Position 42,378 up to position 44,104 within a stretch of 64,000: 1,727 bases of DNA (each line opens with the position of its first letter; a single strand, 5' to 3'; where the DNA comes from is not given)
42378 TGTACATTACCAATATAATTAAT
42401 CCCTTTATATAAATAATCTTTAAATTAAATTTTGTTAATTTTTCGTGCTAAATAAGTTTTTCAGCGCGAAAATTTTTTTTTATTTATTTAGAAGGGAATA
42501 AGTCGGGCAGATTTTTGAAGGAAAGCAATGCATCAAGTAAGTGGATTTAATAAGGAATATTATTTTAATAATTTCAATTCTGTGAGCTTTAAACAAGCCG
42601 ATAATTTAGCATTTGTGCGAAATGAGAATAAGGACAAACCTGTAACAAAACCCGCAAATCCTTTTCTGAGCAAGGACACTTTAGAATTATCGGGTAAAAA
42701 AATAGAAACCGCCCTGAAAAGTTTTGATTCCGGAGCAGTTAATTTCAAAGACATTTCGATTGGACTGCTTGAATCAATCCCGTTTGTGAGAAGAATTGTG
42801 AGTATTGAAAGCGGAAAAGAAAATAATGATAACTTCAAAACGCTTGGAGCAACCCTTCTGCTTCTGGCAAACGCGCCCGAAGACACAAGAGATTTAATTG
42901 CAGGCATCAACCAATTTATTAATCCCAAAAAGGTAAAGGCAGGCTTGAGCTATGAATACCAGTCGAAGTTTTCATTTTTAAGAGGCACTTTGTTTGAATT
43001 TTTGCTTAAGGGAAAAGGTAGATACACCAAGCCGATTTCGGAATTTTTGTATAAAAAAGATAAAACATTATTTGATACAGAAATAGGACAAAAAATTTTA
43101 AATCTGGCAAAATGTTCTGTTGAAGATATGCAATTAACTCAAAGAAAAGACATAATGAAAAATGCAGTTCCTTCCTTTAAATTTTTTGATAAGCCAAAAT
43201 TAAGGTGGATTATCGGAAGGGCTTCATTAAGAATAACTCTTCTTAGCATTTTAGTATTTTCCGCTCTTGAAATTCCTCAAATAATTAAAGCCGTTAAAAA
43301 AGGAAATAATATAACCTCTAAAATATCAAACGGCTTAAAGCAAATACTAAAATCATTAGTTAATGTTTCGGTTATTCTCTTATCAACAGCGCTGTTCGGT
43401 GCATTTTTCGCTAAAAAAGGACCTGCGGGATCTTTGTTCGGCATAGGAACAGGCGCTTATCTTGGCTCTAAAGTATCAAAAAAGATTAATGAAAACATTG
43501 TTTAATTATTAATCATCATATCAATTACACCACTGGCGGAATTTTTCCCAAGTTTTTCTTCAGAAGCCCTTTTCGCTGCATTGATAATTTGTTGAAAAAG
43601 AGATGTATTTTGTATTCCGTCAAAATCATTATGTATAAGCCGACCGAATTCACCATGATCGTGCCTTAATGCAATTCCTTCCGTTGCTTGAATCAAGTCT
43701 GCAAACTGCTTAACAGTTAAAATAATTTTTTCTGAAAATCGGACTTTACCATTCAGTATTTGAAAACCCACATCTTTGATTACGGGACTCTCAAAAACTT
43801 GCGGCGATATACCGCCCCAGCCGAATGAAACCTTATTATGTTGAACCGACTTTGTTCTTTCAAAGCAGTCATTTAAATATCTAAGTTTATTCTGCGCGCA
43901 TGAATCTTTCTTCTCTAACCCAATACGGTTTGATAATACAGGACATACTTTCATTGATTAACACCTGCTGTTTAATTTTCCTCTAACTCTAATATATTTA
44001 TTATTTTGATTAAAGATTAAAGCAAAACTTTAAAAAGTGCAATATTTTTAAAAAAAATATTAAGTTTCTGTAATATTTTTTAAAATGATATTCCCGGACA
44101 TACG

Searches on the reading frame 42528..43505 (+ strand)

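Call 4: search_protein_families(library=pfam, proteins=[window:42528-43505:+], max_evalue=0.1)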
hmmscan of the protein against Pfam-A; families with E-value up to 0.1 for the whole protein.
window:42528-43505:+ (325 aa): 0 families

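Call 13: search_protein_families(library=ncbifam, proteins=[window:42528-43505:+], max_evalue=1)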
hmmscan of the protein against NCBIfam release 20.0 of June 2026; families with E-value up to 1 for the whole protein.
window:42528-43505:+ (325 aa): 1 family
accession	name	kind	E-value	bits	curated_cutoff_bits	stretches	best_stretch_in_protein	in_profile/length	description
NF045889.1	ICE_Mbov_0396_TM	equivalog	0.034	13.6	70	1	234-289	57-113/306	Mbov_0396 family ICE element transmembrane protein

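Call 43: search_protein_families(library=phrogs, proteins=[window:42528-43505:+], max_evalue=0.01)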
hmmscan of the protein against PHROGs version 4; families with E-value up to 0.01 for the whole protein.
window:42528-43505:+ (325 aa): 0 families

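Call 44: search_protein_families(library=padloc, proteins=[window:42528-43505:+], max_evalue=0.01)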
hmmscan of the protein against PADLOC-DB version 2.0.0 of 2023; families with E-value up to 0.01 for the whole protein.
window:42528-43505:+ (325 aa): 0 families

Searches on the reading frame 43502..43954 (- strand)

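Call 4: search_protein_families(library=pfam, proteins=[window:43502-43954:-], max_evalue=0.1)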
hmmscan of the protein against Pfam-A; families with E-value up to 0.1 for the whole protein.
window:43502-43954:- (150 aa): 0 families

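Call 13: search_protein_families(library=ncbifam, proteins=[window:43502-43954:-], max_evalue=1)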
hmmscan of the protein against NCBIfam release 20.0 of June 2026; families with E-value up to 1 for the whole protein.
window:43502-43954:- (150 aa): 0 families

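Call 43: search_protein_families(library=phrogs, proteins=[window:43502-43954:-], max_evalue=0.01)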
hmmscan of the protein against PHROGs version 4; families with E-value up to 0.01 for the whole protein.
window:43502-43954:- (150 aa): 0 families

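Call 44: search_protein_families(library=padloc, proteins=[window:43502-43954:-], max_evalue=0.01)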
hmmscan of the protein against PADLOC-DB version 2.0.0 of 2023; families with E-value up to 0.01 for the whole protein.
window:43502-43954:- (150 aa): 1 family
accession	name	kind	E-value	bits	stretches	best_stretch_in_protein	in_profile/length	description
PDLC03897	NsnC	-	0.0053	14.5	1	62-137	105-179/298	-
